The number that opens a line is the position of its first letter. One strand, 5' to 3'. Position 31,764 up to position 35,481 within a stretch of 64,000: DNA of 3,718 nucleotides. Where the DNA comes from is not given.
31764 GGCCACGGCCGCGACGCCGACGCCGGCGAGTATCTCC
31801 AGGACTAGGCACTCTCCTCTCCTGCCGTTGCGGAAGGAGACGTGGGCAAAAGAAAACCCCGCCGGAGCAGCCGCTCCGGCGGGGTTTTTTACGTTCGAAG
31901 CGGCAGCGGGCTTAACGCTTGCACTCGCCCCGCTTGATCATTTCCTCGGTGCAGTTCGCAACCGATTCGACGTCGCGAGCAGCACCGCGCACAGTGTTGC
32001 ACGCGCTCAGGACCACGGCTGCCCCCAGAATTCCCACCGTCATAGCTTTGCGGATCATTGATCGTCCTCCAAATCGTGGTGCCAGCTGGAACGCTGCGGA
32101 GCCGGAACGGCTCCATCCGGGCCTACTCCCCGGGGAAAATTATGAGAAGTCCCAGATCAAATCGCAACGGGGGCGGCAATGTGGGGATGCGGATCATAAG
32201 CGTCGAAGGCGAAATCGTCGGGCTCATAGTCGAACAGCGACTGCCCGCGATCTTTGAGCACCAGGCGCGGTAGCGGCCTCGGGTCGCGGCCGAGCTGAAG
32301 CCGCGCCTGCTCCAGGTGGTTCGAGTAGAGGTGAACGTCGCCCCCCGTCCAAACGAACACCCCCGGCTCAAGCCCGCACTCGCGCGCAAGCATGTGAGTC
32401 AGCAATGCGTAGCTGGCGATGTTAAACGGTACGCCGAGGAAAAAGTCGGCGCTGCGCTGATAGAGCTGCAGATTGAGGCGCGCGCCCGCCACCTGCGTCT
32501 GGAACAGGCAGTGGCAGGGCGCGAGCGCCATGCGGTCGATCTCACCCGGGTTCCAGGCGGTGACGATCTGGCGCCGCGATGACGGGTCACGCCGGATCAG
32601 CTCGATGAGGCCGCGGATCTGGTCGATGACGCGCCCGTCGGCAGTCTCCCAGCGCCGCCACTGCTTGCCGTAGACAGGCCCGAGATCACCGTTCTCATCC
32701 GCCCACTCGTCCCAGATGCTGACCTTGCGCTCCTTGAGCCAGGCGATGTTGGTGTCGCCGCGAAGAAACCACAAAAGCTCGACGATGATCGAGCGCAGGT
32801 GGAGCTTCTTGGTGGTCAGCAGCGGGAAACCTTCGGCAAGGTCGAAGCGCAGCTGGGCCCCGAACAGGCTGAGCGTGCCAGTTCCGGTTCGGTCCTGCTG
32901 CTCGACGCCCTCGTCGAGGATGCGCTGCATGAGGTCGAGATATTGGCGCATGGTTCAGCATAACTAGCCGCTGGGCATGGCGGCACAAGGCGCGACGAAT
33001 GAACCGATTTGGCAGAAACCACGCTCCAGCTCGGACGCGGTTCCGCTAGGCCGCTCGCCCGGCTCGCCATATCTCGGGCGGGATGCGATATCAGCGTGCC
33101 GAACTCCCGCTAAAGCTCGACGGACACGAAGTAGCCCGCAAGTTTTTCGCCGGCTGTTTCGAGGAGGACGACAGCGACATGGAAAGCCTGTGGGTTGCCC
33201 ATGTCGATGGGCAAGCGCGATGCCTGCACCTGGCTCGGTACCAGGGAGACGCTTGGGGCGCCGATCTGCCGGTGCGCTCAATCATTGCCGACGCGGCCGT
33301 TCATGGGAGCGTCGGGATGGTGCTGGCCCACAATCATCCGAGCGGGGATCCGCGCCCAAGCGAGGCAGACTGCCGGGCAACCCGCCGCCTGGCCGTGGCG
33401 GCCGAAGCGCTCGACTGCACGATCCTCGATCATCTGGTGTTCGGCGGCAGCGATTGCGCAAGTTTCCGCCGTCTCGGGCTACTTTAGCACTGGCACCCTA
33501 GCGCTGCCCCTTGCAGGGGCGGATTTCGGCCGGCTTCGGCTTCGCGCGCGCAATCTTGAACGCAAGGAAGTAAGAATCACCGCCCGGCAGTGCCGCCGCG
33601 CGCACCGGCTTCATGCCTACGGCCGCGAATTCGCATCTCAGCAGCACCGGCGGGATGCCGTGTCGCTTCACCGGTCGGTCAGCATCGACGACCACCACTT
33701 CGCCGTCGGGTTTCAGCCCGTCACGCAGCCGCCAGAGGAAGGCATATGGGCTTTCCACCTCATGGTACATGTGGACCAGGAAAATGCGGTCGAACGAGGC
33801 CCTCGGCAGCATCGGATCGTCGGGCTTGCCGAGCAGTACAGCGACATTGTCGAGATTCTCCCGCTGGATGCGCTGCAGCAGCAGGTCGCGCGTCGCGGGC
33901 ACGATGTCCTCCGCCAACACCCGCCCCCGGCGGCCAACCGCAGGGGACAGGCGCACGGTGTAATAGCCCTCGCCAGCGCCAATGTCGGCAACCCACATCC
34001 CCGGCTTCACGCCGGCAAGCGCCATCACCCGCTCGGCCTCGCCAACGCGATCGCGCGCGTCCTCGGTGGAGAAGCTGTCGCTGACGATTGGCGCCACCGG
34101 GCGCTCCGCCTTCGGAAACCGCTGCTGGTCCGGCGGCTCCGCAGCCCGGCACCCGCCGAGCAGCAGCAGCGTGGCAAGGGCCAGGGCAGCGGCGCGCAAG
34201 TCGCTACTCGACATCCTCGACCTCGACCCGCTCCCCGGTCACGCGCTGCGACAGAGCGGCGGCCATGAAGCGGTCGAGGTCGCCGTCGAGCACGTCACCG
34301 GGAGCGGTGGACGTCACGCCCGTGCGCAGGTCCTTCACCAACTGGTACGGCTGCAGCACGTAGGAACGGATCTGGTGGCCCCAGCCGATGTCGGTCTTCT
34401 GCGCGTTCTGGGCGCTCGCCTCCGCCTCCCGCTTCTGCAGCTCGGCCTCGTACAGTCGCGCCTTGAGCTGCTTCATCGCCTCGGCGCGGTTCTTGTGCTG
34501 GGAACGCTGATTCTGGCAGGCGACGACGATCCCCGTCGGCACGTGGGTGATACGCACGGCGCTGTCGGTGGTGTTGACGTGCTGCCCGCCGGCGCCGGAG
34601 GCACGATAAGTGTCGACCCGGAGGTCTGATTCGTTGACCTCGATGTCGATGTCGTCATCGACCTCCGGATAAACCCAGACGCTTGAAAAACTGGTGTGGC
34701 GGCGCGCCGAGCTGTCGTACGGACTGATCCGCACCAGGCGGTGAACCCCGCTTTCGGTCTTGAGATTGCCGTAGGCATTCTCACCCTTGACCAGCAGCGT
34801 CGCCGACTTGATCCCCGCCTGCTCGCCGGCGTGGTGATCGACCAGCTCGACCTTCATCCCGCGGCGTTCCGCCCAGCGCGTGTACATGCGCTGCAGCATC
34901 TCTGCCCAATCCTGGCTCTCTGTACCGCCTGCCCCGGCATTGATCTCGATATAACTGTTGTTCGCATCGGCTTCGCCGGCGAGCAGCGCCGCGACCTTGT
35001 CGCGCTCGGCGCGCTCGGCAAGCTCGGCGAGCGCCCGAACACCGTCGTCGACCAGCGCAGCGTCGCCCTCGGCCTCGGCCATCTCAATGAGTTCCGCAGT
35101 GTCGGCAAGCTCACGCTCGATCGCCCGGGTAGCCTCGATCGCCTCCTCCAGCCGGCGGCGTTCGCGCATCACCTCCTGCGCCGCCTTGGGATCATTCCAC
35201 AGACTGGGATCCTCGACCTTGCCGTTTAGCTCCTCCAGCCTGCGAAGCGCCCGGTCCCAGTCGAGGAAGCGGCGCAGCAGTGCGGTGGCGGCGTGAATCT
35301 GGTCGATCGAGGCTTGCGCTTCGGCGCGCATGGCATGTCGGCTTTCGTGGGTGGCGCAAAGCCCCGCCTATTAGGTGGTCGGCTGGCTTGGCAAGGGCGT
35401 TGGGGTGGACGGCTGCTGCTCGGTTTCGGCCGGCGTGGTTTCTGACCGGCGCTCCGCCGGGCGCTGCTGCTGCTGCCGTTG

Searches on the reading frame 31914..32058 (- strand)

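Call 9: search_protein_families(library=pfam, proteins=[window:31914-32058:-], max_evalue=1)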
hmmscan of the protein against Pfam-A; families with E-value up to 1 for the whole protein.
window:31914-32058:- (48 aa): 3 families
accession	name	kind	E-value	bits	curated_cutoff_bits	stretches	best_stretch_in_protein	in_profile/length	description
PF12770.12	CHAT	-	0.014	15.3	24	1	14-44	192-222/289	CHAT domain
PF23254.1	KH_PARP14_8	-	0.039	14.2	27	1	22-43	43-64/66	PARP14-like, eighth type I KH domain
PF08139.17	LPAM_1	-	0.25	12.3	20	1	10-21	7-18/18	Prokaryotic membrane lipoprotein lipid attachment site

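Call 10: search_protein_families(library=ncbifam, proteins=[window:31914-32058:-], max_evalue=1)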
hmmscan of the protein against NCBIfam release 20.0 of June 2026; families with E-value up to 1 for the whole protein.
window:31914-32058:- (48 aa): 5 families
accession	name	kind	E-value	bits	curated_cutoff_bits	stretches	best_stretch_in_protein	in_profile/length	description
NF007487.1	PRK10081.1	equivalog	0.0011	18.7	94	1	10-31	12-33/48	lipoprotein toxin entericidin B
NF007319.0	PRK09810.1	equivalog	0.0033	17.3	86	1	4-35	3-34/41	lipoprotein antitoxin entericidin A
NF037950.1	spanin2_1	subfamily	0.0044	17.4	100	1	5-39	8-42/130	bacteriophage spanin2 family protein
NF052367.1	entericidin_domain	domain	0.014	15.6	40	1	21-38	3-20/30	entericidin domain-containing protein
NF007824.1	PRK10533.1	equivalog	0.034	14.1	200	1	4-36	4-36/171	lipoprotein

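Call 54: find_related_loci(query=A3, collection=metagenome_contigs, flank=3000)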
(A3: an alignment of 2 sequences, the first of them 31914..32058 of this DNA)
Query A3 (48 aa) in metagenome_contigs; peptide patterns used: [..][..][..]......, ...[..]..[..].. (x = any residue, [..] = any of these).
600 stretches matched a pattern (row limit reached: there are more); 417 encode a relative of the query (tblastn E <= 1e-3); the best 80 are kept; 80 distinct loci.
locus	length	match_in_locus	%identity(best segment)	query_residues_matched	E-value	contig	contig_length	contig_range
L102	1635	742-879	74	1-46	5e-19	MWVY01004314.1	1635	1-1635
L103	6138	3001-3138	59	1-46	8e-17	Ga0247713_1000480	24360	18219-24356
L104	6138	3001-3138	61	1-46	7e-17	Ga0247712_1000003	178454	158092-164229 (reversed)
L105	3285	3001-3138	63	1-46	8e-17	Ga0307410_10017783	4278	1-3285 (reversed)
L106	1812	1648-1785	63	1-46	1e-16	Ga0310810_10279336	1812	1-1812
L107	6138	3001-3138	61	1-46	8e-17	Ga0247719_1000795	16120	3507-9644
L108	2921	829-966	63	1-46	1e-16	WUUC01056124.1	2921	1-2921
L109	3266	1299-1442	67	1-48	2e-16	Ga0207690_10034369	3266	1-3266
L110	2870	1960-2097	61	1-46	2e-16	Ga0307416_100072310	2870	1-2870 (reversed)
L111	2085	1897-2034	65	1-46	2e-16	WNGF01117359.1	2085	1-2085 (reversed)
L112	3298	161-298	59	1-46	2e-16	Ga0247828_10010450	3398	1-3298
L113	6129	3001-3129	65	1-43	2e-16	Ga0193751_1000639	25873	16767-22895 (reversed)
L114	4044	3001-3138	65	1-46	4e-16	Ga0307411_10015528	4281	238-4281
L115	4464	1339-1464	69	1-42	7e-16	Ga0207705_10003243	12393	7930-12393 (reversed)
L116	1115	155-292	61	1-46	5e-16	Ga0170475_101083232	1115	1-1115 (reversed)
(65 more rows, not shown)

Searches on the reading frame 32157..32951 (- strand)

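Call 14: search_protein_families(library=pfam, proteins=[window:32157-32951:-])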
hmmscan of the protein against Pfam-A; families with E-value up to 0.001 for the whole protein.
window:32157-32951:- (264 aa): 1 family
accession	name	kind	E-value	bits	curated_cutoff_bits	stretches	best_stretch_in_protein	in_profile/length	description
PF00303.24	Thymidylat_synt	-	1.2e-118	395.6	24.3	1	2-264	1-266/266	Thymidylate synthase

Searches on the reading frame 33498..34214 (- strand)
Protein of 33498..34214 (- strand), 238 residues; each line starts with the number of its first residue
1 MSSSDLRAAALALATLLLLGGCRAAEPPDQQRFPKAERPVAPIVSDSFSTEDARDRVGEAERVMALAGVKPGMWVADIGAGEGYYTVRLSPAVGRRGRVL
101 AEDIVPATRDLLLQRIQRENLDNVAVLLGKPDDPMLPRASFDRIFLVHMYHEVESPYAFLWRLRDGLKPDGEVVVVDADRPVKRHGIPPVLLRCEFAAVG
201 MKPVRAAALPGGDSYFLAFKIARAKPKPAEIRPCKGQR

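Call 17: search_protein_families(library=pfam, proteins=[window:33498-34214:-])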
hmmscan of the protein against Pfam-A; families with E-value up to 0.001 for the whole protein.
window:33498-34214:- (238 aa): 9 families
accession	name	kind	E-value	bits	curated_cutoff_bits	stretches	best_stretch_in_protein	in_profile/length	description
PF08241.18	Methyltransf_11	-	4.1e-10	40.6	21.2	1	77-174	2-94/95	Methyltransferase domain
PF13649.12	Methyltransf_25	-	9e-10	39.6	27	1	75-171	1-97/97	Methyltransferase domain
PF01135.25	PCMT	-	5.4e-08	33.3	20.3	1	64-166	66-166/210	Protein-L-isoaspartate(D-aspartate) O-methyltransferase (PCMT)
PF13847.12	Methyltransf_31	-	1.6e-07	31.5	27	1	70-179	2-113/145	Methyltransferase domain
PF08242.18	Methyltransf_12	-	1.7e-06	29.1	30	1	77-172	2-97/98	Methyltransferase domain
PF01209.24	Ubie_methyltran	-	3.9e-06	26.8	20.1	1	62-181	38-157/233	ubiE/COQ5 methyltransferase family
PF08003.17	Methyltransf_9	-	4.4e-06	26.3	23.8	1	72-175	116-217/315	Protein of unknown function (DUF1698)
PF13489.12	Methyltransf_23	-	6.4e-05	23.2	27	1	70-183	21-124/164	Methyltransferase domain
PF02475.24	TRM5-TYW2_MTfase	-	9.9e-05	22.8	28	1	58-151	25-115/164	TRM5/TYW2 methyltransferase domain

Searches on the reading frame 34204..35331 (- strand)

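Call 17: search_protein_families(library=pfam, proteins=[window:34204-35331:-])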
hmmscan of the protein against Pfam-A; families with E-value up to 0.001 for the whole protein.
window:34204-35331:- (375 aa): 2 families
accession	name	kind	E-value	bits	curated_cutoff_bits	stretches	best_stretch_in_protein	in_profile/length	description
PF03462.23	PCRF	-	1.4e-56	191.8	24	1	30-218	3-194/194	PCRF domain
PF00472.26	RF-1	-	7.6e-45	152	35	1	226-336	1-116/116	RF-1 domain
